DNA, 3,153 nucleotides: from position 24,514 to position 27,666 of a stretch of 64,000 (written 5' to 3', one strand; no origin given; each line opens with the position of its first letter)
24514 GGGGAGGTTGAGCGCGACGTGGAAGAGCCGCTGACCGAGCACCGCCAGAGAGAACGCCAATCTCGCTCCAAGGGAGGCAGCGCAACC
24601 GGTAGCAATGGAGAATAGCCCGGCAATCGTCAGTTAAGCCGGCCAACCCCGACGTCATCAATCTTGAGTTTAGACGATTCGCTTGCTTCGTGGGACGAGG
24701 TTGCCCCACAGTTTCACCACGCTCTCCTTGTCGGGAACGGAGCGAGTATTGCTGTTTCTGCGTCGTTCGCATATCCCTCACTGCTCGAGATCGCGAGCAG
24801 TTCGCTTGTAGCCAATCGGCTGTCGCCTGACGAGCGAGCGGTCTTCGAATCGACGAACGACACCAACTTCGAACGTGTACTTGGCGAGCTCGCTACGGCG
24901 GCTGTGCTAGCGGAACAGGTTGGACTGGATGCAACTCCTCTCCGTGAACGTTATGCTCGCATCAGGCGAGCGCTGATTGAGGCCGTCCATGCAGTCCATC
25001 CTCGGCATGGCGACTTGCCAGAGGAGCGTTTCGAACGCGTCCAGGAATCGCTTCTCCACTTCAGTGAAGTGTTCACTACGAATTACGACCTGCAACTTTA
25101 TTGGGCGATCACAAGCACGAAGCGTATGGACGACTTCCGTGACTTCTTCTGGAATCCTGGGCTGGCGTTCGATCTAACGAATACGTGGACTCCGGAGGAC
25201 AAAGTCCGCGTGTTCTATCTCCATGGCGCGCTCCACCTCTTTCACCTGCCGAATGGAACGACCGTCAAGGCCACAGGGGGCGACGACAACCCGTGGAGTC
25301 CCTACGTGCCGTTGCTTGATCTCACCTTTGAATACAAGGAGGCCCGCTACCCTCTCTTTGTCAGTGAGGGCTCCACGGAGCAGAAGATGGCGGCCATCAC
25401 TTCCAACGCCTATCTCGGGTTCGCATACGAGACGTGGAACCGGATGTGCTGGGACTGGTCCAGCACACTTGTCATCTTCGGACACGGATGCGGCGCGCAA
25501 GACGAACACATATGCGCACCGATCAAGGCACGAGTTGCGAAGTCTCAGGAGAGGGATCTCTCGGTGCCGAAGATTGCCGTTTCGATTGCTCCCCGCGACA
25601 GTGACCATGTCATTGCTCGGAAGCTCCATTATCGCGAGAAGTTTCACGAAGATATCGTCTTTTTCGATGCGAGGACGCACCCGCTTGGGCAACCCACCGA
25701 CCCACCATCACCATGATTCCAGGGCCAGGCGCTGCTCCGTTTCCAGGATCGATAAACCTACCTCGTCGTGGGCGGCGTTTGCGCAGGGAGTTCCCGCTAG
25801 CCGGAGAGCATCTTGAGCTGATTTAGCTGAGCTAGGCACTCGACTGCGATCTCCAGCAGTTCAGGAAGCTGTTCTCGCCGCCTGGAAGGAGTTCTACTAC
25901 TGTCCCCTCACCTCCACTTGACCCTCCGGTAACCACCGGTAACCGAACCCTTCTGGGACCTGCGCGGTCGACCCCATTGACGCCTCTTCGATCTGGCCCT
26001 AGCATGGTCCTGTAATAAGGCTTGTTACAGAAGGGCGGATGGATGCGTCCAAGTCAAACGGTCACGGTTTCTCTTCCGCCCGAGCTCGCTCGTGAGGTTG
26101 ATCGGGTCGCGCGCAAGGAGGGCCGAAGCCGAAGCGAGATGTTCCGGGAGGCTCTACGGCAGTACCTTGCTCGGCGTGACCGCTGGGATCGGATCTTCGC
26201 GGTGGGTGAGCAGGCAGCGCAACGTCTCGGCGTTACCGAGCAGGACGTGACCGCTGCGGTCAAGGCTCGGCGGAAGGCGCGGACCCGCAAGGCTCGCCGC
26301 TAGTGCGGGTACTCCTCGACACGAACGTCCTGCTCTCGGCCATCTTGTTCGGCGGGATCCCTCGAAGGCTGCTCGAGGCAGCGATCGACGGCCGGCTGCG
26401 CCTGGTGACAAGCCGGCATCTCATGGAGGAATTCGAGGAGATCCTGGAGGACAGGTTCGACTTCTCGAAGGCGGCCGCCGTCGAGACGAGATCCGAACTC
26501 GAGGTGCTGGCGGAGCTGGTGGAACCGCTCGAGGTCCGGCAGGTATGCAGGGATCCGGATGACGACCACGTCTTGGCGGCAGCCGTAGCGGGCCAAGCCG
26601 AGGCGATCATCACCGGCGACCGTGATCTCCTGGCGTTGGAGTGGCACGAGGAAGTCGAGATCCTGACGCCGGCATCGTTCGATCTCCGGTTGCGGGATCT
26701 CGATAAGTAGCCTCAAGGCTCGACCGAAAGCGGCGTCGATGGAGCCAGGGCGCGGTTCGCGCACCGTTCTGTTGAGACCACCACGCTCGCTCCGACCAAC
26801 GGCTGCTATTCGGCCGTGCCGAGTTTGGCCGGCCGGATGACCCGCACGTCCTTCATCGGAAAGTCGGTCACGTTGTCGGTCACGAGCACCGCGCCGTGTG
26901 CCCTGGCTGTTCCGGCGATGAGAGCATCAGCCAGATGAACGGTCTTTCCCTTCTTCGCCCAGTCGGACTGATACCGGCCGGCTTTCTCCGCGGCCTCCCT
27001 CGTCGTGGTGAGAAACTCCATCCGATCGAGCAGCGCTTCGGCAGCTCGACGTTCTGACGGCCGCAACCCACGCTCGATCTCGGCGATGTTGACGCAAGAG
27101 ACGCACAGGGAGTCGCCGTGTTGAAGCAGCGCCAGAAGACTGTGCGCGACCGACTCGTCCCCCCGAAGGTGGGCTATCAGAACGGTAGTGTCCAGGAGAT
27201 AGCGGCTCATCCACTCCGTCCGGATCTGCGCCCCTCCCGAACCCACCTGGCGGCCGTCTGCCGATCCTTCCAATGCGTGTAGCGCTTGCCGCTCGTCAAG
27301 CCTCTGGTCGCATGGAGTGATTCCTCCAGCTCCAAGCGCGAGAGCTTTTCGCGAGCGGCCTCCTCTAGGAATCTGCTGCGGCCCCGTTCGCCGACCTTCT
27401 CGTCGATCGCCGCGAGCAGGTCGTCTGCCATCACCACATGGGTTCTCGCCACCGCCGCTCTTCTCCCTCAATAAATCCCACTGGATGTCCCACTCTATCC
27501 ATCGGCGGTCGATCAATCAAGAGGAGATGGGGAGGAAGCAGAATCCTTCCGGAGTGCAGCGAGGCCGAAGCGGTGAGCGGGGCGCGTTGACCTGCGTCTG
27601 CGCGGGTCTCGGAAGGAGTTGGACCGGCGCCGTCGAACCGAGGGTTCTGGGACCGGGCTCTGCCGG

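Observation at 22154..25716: Six-gene co-directional cargo run ending in a SIR2-like protein: candidate undescribed defence or membrane-stress system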

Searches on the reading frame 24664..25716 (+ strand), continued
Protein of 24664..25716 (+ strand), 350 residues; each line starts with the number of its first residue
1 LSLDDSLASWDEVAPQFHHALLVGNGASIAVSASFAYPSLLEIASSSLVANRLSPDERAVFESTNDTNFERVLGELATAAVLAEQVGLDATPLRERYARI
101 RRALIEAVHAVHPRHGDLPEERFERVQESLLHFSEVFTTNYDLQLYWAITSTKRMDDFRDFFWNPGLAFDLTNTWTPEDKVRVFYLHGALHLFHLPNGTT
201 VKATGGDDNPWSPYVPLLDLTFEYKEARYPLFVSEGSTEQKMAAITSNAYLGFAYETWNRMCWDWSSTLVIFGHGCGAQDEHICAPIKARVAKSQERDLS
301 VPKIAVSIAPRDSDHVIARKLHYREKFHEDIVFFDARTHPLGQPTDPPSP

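Call 71: search_dna_similar(query=window:24664-25713:+, collection=plasmids, mode=protein, max_evalue=1e-10, max_rows=30)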
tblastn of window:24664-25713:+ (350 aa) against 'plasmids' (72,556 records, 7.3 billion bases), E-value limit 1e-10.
Records with a match: 36; places in all: 37; records where one place covers at least 80% of the query: 19.
Best place of each record, by identity: <60% 36.
By first word of the organism name: Leptospira 15; Deinococcus 2; Moraxella 2; Pseudomonas 2; Rhizobium 2; Escherichia 2; Vibrio 1; Azotobacter 1; Roseomonas 1; Bacillus 1; and 7 more.
By predicted mobility (MOB-suite, as given by PLSDB): non-mobilizable 26; conjugative 6; mobilizable 4.
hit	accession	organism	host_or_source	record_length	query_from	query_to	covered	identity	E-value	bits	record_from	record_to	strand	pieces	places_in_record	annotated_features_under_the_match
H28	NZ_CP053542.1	Vibrio europaeus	Argopecten purpuratus,Shellfish hatchery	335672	7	343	96%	33.3%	6e-44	169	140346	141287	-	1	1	DUF4917 family protein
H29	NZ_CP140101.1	Deinococcus sp. AB2017081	pure culture,soil near an iron factory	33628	3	347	99%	32.0%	4e-40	157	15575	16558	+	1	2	DUF4917 family protein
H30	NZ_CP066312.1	Azotobacter chroococcum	single,soil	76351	10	338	94%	31.8%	1e-28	124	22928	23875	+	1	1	DUF4917 family protein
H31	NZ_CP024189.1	Moraxella osloensis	single cell,skin swab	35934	3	341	97%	30.2%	1e-36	147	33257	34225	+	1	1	DUF4917 family protein | replication initiation protein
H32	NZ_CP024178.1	Moraxella osloensis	Homo sapiens,single cell,skin swab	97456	3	341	97%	30.2%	1e-36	147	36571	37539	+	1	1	DUF4917 family protein | replication initiation protein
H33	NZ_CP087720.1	Roseomonas sp. OT10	single cell,human skin swab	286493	1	336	96%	29.9%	2e-23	108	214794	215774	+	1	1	DUF4917 family protein | recombinase family protein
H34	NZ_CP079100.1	Bacillus velezensis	cell culture,mangrove sediments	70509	1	341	97%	28.3%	2e-25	115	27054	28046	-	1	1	DUF4917 family protein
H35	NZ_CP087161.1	Pseudomonas sp. CIP-10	-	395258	10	314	87%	31.4%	7e-23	107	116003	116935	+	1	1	DUF4917 family protein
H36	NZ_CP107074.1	Brucella abortus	Bovine,cell culture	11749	10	350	97%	27.4%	1e-22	106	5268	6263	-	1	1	DUF4917 family protein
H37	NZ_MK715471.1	Aliarcobacter cryaerophilus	Greenshell mussel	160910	10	338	94%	28.4%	1e-20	100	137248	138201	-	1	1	DUF4917 family protein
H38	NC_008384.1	Rhizobium johnstonii 3841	-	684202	21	348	94%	27.8%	2e-15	85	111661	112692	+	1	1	DUF4917 family protein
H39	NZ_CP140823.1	Rhizobium johnstonii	Trifolium pratense,whole organism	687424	21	348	94%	27.8%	2e-15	85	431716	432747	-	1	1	DUF4917 family protein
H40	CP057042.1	Escherichia coli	culture,Pooled cattle faecal samples ...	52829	6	313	88%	29.2%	6e-19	96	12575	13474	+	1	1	DUF4917 family protein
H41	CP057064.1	Escherichia coli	culture,Pooled cattle faecal samples ...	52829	6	313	88%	29.2%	6e-19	96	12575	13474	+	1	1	DUF4917 family protein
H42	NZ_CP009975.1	Pseudomonas putida S12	soil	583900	7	308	86%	29.6%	2e-25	114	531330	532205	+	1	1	DUF4917 family protein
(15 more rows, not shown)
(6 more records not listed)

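Call 73: predict_structure(alignment_id=A3)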
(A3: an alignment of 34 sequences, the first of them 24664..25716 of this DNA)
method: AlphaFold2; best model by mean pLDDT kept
length: 350 residues; sequences in the alignment: 34
mean_pLDDT: 90.7   pTM: 0.90
mean pLDDT of the five models: 90.7, 90.5, 88.8, 85.9, 82.4
residues with pLDDT >= 90: 257; 70-90: 73; 50-70: 17; < 50: 3
segments of 3 or more residues with pLDDT < 50: 348-350
pLDDT, mean of each block of 10 residues (from residue 1): 92 97 94 89 95 95 82 90 97 95 92 88 96 96 90 94 92 95 96 90 76 65 73 88 93 97 90 94 96 94 95 97 95 97 70
secondary structure, 60 per line:
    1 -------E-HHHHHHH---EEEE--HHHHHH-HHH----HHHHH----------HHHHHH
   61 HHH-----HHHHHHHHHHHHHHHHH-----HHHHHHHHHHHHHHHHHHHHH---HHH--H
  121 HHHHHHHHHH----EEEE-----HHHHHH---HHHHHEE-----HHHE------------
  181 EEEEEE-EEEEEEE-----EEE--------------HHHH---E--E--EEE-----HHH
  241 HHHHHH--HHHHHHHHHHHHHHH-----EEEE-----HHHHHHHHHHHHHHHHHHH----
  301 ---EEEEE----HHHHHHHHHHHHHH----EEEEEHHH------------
elements in order: H10-16 E20-23 H26-31 H40-44 H55-63 H69-85 H91-111 H120-130 E135-138 H144-149 H153-157 E181-186 E188-194 E200-202 H217-220 E230-232 H238-246 H249-263 E269-272 H278-296 E304-308 H313-326 E331-335

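Call 76: fold_search(model_id=the predicted structure, library=pdb)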
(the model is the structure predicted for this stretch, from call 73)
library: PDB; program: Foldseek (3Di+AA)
matches with E <= 10: 503; with E <= 0.001: 18
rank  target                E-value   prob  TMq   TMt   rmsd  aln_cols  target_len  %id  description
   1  8suw_B                9.2e-10  1.00  0.53  0.48   8.3       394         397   13  E. coli SIR2-HerA complex (dodecamer SIR2 bound 4 protomers of HerA) (released 2024-03-27)
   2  8uae_B                2.3e-09  1.00  0.51  0.48   8.3       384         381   14  E. coli Sir2_HerA complex (12:6) with ATPgamaS (released 2023-12-27)
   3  8suw_J                3.2e-09  1.00  0.51  0.46   8.5       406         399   13  E. coli SIR2-HerA complex (dodecamer SIR2 bound 4 protomers of HerA) (released 2024-03-27)
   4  8sub_J                3.4e-09  1.00  0.51  0.46   9.1       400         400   14  E. coli SIR2-HerA complex (dodecamer SIR2 pentamer HerA) (released 2023-12-27)
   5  8sub_B                4.0e-09  1.00  0.54  0.48   8.2       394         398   14  E. coli SIR2-HerA complex (dodecamer SIR2 pentamer HerA) (released 2023-12-27)
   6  8sub_A                4.0e-09  1.00  0.53  0.48   8.2       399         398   14  E. coli SIR2-HerA complex (dodecamer SIR2 pentamer HerA) (released 2023-12-27)
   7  8sub_D                5.3e-09  1.00  0.50  0.45   8.5       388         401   14  E. coli SIR2-HerA complex (dodecamer SIR2 pentamer HerA) (released 2023-12-27)
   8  8sub_F                7.9e-09  1.00  0.52  0.47   8.3       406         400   14  E. coli SIR2-HerA complex (dodecamer SIR2 pentamer HerA) (released 2023-12-27)
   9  8suw_F                1.2e-08  1.00  0.52  0.46   8.5       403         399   14  E. coli SIR2-HerA complex (dodecamer SIR2 bound 4 protomers of HerA) (released 2024-03-27)
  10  8sub_I                1.5e-08  1.00  0.52  0.47   8.3       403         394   13  E. coli SIR2-HerA complex (dodecamer SIR2 pentamer HerA) (released 2023-12-27)
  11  8su9_D                1.6e-08  1.00  0.51  0.46   8.6       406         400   15  E. coli SIR2-HerA complex (hexamer HerA bound with dodecamer Sir2) (released 2024-03-27)
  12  8uae_F                1.7e-08  1.00  0.49  0.46  10.3       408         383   14  E. coli Sir2_HerA complex (12:6) with ATPgamaS (released 2023-12-27)
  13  8sub_K                1.9e-08  1.00  0.51  0.46   9.2       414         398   13  E. coli SIR2-HerA complex (dodecamer SIR2 pentamer HerA) (released 2023-12-27)
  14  8sub_E                2.9e-08  1.00  0.50  0.45   9.0       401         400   13  E. coli SIR2-HerA complex (dodecamer SIR2 pentamer HerA) (released 2023-12-27)
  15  8wld_J                3.0e-07  1.00  0.53  0.54   6.8       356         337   13  Cryo-EM structure of SIR2/HerA antiphage complex (released 2024-09-11)
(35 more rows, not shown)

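Call 78: search_protein_families(library=phrogs, max_evalue=0.001, proteins=[window:24664-25716:+])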
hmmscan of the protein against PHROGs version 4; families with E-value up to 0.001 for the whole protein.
window:24664-25716:+ (350 aa): 1 family
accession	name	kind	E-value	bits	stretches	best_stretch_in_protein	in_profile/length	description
phrog_30889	-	unknown function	1.1e-58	199.9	1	3-345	6-341/348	-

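Call 87: search_protein_families(library=phrogs, max_evalue=0.00001, proteins=[L111:3498-4031:-, L111:4021-4929:-, L111:4935-5285:-, L111:5282-5986:-, L111:7015-7464:-, L111:7457-7972:-, L111:7984-8418:-, L111:8400-8852:-, L111:8828-9340:-])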
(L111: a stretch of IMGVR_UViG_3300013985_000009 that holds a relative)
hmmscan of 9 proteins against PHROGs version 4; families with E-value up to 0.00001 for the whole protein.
L111:3498-4031:- (177 aa): 7 families
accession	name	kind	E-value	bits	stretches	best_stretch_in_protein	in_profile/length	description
phrog_48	-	tail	1.9e-97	328.3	1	1-176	10-187/478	tail protein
phrog_5726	-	tail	8.6e-47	161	1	1-118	1-124/249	tail protein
phrog_29945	-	unknown function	8.2e-22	78.9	1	23-115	114-207/369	-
phrog_9915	-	unknown function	1.8e-20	72.9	1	6-119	812-929/1813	-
phrog_34934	-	tail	1.3e-17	64.8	1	6-91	9-95/413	tail protein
phrog_14404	-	tail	7.3e-14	52.7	1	47-156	58-165/363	baseplate protein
phrog_2871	-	tail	3.1e-08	32.9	1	25-150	13-91/1456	tail protein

L111:4021-4929:- (302 aa): 4 families
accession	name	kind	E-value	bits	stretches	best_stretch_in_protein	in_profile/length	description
phrog_4226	-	tail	1.7e-108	362.2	1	76-302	2-228/228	baseplate protein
phrog_6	-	tail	1.4e-88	298.9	1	1-301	53-409/548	baseplate wedge subunit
phrog_14699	-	unknown function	1.2e-28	99.8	1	244-302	1-59/59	-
phrog_1608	-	tail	4.9e-13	50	1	119-287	8-180/192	tail protein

L111:4935-5285:- (116 aa): 2 families
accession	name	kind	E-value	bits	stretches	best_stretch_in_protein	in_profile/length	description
phrog_43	-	tail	2e-49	167.5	1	1-112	1-111/126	baseplate wedge subunit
phrog_261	-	tail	8.7e-13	49.7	1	15-99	40-124/312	baseplate wedge subunit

L111:5282-5986:- (234 aa): 4 families
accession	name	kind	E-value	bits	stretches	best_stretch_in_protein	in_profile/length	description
phrog_6142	-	tail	2.6e-39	135.8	1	22-131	2-114/165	baseplate assembly protein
phrog_9992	-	tail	2e-28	100.5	1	23-197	2-186/228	baseplate assembly protein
phrog_11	-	tail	3.4e-12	45.2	1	23-228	4-175/1960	baseplate spike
phrog_20516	-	unknown function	4.2e-11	43.7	1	166-228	1-77/82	-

L111:7015-7464:- (149 aa): 5 families
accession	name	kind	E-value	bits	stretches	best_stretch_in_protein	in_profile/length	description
phrog_26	-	connector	2.8e-45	156.2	1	1-148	84-227/321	tail completion or Neck1 protein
phrog_36427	-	unknown function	4.5e-28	99.5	2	62-134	276-349/367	-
phrog_8396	-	unknown function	5.1e-26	91.5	1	72-148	1-77/78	-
phrog_28496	-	unknown function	1.7e-07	32.4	1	6-81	10-84/172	-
phrog_37541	-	unknown function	5.4e-07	30.8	1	8-62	12-66/76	-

L111:7457-7972:- (171 aa): 3 families
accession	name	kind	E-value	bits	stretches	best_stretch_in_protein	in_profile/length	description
phrog_65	-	connector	2.1e-48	165.1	1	29-171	1-154/159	tail terminator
phrog_14671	-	unknown function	1.8e-24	86.3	1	126-171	2-47/47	-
phrog_36427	-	unknown function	1.3e-22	81.5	1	29-150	1-135/367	-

L111:7984-8418:- (144 aa): 1 family
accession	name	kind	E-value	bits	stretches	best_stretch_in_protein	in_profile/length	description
phrog_89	-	lysis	1.6e-49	168.5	1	3-144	2-143/143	Rz-like spanin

L111:8400-8852:- (150 aa): 1 family
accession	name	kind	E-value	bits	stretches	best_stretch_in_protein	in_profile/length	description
phrog_162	-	lysis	1.7e-52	178.5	1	8-148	1-141/141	endolysin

L111:8828-9340:- (170 aa): 5 families
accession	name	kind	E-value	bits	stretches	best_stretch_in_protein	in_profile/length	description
phrog_7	-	lysis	9.9e-64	216.8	1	5-170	526-701/873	endolysin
phrog_7910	-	lysis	4.9e-39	133.8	1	74-168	1-95/96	endolysin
phrog_33083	-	lysis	3e-21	76.6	1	27-164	2-140/456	endolysin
phrog_10457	-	lysis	3.5e-12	47.4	1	71-162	4-91/95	endolysin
phrog_28234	-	lysis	5.3e-07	30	1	49-162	94-217/372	endolysin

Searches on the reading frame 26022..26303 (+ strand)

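Call 4: search_protein_families(library=pfam, max_evalue=0.01, proteins=[window:26022-26303:+])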
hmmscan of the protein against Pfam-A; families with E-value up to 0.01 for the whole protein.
window:26022-26303:+ (93 aa): 2 families
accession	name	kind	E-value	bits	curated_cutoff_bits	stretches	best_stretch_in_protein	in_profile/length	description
PF01402.27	RHH_1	-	3.9e-14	52.5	20.5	1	14-51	2-39/39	Ribbon-helix-helix protein, copG family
PF07878.17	RHH_5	-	0.00014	22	26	1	14-51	4-41/43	CopG-like RHH_1 or ribbon-helix-helix domain, RHH_5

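Call 5: search_protein_families(library=padloc, max_evalue=0.01, proteins=[window:26022-26303:+])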
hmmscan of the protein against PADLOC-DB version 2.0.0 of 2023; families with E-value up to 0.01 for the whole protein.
window:26022-26303:+ (93 aa): 1 family
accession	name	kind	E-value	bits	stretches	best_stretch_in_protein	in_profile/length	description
PDLC02226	AbiEi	-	0.00045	18.1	1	43-84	71-111/202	AbiEi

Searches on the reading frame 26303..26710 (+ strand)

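Call 4: search_protein_families(library=pfam, max_evalue=0.01, proteins=[window:26303-26710:+])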
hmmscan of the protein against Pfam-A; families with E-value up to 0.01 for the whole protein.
window:26303-26710:+ (135 aa): 5 families
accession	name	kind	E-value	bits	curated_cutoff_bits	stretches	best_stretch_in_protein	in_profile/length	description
PF13470.12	PIN_3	-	2.6e-25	89.9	27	1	2-108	1-115/115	PIN domain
PF24109.1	DUF7384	-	8.1e-07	29.6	27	1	2-113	6-108/153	Family of unknown function (DUF7384)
PF01850.27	PIN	-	2.5e-05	25.3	23.6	1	3-110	1-115/120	PIN domain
PF10130.15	PIN_2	-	4.4e-05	24.2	22.4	1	5-110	2-116/133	PIN domain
PF16289.11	PIN_12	-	0.0066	17.3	32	1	3-59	1-60/172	PIN domain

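Call 5: search_protein_families(library=padloc, max_evalue=0.01, proteins=[window:26303-26710:+])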
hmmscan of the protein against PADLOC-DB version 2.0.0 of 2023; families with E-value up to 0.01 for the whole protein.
window:26303-26710:+ (135 aa): 0 families

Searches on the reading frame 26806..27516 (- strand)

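Call 8: search_protein_families(library=ncbifam, max_evalue=0.01, proteins=[window:26806-27516:-])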
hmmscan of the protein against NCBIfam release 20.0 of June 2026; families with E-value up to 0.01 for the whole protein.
window:26806-27516:- (236 aa): 3 families
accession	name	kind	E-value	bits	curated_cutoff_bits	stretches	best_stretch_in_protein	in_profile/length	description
NF047863.1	VapCLeptosp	equivalog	2.3e-13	50.6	140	1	106-220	1-119/130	type II toxin-antitoxin system tRNA(fMet)-specific endonuclease VapC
NF047959.1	TA_toxin_VapC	equivalog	1.9e-12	47.4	80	1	107-215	2-113/125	type II toxin-antitoxin system VapC family toxin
NF010285.0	PRK13725.1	subfamily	1.1e-10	41.5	143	1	103-220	1-121/132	tRNA(fMet)-specific endonuclease VapC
